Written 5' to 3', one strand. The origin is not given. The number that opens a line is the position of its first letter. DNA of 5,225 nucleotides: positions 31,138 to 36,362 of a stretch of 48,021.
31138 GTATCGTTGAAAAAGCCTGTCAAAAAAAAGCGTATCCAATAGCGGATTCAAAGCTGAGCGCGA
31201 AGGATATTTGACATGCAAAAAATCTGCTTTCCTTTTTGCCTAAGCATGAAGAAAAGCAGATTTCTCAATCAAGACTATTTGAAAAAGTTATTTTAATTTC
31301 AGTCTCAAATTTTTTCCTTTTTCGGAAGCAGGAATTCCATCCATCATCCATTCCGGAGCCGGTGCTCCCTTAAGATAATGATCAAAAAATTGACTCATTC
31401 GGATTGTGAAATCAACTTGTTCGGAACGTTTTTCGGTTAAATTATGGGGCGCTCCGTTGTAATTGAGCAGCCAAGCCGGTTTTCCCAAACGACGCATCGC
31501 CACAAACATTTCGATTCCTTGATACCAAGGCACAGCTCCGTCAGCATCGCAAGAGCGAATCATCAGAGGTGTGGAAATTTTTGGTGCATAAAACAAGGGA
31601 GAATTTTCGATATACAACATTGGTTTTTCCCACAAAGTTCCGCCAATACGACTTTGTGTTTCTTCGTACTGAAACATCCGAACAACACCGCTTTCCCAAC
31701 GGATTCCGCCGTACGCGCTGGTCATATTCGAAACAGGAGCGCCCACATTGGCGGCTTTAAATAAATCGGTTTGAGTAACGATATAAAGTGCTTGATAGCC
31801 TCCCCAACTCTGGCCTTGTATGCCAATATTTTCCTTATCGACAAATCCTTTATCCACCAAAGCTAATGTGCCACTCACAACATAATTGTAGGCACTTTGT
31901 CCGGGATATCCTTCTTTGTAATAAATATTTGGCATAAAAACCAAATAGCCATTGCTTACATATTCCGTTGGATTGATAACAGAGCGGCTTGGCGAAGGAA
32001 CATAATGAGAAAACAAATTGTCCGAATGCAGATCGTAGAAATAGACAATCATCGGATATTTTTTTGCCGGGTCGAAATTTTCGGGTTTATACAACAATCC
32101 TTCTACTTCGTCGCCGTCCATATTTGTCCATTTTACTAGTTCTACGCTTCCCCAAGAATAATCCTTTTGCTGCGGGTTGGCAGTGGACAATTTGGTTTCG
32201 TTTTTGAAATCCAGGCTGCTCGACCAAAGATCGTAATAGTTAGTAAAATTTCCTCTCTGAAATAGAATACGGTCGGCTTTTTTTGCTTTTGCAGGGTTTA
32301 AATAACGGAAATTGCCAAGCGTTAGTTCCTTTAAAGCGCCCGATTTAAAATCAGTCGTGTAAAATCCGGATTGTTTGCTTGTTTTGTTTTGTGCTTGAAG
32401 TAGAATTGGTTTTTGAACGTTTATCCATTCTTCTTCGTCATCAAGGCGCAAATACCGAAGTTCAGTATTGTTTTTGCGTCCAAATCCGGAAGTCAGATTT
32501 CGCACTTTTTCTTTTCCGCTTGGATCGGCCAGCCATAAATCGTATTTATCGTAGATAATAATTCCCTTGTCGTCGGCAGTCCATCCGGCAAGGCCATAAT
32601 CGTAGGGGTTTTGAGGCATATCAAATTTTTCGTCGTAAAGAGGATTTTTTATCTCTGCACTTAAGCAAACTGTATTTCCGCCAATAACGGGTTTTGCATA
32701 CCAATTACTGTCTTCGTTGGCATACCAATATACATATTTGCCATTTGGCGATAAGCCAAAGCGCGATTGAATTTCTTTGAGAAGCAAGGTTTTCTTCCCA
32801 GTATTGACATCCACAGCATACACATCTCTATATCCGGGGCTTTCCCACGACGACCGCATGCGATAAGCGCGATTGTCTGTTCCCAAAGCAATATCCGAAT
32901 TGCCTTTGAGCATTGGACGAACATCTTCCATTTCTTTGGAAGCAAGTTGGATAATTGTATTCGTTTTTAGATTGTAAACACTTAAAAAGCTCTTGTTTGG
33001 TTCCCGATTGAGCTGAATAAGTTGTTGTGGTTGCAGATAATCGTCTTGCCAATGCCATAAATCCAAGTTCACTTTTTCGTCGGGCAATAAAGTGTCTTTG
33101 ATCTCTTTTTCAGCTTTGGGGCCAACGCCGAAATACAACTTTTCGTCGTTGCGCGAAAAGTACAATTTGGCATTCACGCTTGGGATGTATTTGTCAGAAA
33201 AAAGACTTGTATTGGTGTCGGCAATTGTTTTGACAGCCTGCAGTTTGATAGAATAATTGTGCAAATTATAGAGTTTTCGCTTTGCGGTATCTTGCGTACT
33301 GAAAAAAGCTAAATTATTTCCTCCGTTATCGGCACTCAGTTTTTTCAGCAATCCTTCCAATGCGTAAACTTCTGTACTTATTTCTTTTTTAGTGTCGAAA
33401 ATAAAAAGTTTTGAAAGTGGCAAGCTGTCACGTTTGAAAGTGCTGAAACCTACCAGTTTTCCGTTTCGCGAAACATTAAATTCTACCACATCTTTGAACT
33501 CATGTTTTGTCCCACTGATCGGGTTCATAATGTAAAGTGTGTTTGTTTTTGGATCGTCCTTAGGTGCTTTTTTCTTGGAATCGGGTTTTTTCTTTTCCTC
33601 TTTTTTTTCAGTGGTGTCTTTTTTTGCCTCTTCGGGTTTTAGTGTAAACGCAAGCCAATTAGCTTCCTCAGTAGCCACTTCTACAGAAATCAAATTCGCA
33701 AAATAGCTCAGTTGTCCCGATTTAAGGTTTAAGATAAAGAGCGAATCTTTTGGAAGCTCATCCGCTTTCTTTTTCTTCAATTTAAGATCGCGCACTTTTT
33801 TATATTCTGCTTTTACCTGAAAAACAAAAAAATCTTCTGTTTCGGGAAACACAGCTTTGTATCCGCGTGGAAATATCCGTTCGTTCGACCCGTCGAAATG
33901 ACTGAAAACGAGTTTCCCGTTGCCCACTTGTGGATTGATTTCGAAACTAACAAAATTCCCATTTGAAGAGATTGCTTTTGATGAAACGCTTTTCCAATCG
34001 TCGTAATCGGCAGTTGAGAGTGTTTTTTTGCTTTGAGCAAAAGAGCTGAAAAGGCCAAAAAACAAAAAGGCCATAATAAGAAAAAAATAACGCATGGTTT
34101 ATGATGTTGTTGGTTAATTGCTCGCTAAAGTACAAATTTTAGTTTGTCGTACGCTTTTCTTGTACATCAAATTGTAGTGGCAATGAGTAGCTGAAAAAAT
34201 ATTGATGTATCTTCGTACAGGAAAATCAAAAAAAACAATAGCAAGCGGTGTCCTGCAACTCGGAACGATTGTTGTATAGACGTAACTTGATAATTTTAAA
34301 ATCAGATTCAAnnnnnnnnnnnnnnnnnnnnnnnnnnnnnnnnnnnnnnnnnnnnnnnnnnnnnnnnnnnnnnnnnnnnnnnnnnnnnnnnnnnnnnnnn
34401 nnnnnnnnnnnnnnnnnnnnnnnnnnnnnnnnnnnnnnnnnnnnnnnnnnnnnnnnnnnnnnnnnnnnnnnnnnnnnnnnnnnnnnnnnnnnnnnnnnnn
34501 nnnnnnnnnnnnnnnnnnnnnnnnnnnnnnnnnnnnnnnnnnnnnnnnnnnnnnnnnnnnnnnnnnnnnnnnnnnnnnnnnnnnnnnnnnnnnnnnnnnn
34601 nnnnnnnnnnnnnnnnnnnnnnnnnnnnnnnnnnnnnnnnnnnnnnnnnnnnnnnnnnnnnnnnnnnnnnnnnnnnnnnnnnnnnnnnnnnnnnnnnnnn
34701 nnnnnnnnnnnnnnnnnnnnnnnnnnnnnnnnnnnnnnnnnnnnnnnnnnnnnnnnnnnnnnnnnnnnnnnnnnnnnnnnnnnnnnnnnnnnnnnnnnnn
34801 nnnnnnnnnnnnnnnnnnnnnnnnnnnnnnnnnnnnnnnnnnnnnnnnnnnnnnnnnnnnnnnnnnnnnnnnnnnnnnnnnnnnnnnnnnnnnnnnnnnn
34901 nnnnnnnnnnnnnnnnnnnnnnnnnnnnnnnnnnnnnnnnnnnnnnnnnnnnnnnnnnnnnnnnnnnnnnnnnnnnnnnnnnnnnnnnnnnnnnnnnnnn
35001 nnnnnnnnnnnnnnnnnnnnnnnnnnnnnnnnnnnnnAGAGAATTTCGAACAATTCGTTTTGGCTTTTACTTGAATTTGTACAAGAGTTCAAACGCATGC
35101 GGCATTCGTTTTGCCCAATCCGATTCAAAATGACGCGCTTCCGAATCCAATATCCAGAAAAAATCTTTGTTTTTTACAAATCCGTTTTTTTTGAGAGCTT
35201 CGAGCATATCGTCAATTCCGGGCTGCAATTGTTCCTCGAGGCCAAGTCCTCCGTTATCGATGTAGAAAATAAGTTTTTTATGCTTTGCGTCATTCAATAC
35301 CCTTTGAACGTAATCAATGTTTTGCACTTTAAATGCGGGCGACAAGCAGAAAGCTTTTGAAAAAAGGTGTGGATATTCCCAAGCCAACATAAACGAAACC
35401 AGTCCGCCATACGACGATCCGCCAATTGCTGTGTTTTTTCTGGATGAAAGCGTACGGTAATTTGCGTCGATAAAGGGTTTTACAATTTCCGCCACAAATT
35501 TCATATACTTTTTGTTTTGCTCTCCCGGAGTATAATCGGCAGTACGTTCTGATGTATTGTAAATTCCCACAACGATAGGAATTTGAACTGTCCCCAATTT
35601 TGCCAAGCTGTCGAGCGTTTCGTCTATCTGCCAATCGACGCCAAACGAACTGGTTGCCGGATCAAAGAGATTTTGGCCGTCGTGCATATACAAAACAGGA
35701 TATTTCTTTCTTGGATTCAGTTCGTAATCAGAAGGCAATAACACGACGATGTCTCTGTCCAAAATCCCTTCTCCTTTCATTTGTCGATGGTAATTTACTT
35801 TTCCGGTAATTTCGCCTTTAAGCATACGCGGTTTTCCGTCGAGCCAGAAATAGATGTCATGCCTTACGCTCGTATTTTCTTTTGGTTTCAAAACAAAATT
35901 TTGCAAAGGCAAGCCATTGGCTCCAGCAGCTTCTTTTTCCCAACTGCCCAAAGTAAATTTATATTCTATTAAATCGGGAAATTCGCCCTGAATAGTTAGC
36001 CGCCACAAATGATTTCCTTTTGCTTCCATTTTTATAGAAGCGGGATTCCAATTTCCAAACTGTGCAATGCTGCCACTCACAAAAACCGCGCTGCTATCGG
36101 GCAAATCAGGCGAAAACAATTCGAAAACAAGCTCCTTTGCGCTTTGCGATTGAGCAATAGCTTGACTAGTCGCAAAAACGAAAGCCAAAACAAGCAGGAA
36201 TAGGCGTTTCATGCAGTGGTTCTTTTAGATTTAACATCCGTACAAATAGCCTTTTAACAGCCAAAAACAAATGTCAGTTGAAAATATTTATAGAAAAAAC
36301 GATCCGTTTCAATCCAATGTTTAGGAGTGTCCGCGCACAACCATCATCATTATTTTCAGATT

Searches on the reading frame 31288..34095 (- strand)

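Call 43: search_protein_families(library=pfam, proteins=[window:31288-34095:-], max_evalue=0.001)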
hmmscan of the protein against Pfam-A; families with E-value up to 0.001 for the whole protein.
window:31288-34095:- (935 aa): 2 families
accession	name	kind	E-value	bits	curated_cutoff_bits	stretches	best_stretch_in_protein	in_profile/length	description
PF00326.27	Peptidase_S9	-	1.1e-21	77.7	22.6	1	732-910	41-212/213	Prolyl oligopeptidase family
PF01738.24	DLH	-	0.00034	20.7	21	0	713-892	38-194/217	Dienelactone hydrolase family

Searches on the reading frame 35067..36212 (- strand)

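Call 43: search_protein_families(library=pfam, proteins=[window:35067-36212:-], max_evalue=0.001)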
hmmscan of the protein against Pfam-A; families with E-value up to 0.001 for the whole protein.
window:35067-36212:- (381 aa): 3 families
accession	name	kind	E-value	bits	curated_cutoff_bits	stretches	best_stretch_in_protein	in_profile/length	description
PF00756.26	Esterase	-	2.2e-26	93.6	22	1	153-321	8-191/251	Putative esterase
PF00686.25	CBM_20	-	1.6e-06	28.2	23.3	1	39-88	14-68/97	Starch binding domain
PF02922.24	CBM_48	-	0.00053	20.7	22.4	0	24-88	10-68/83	Carbohydrate-binding module 48 (Isoamylase N-terminal domain)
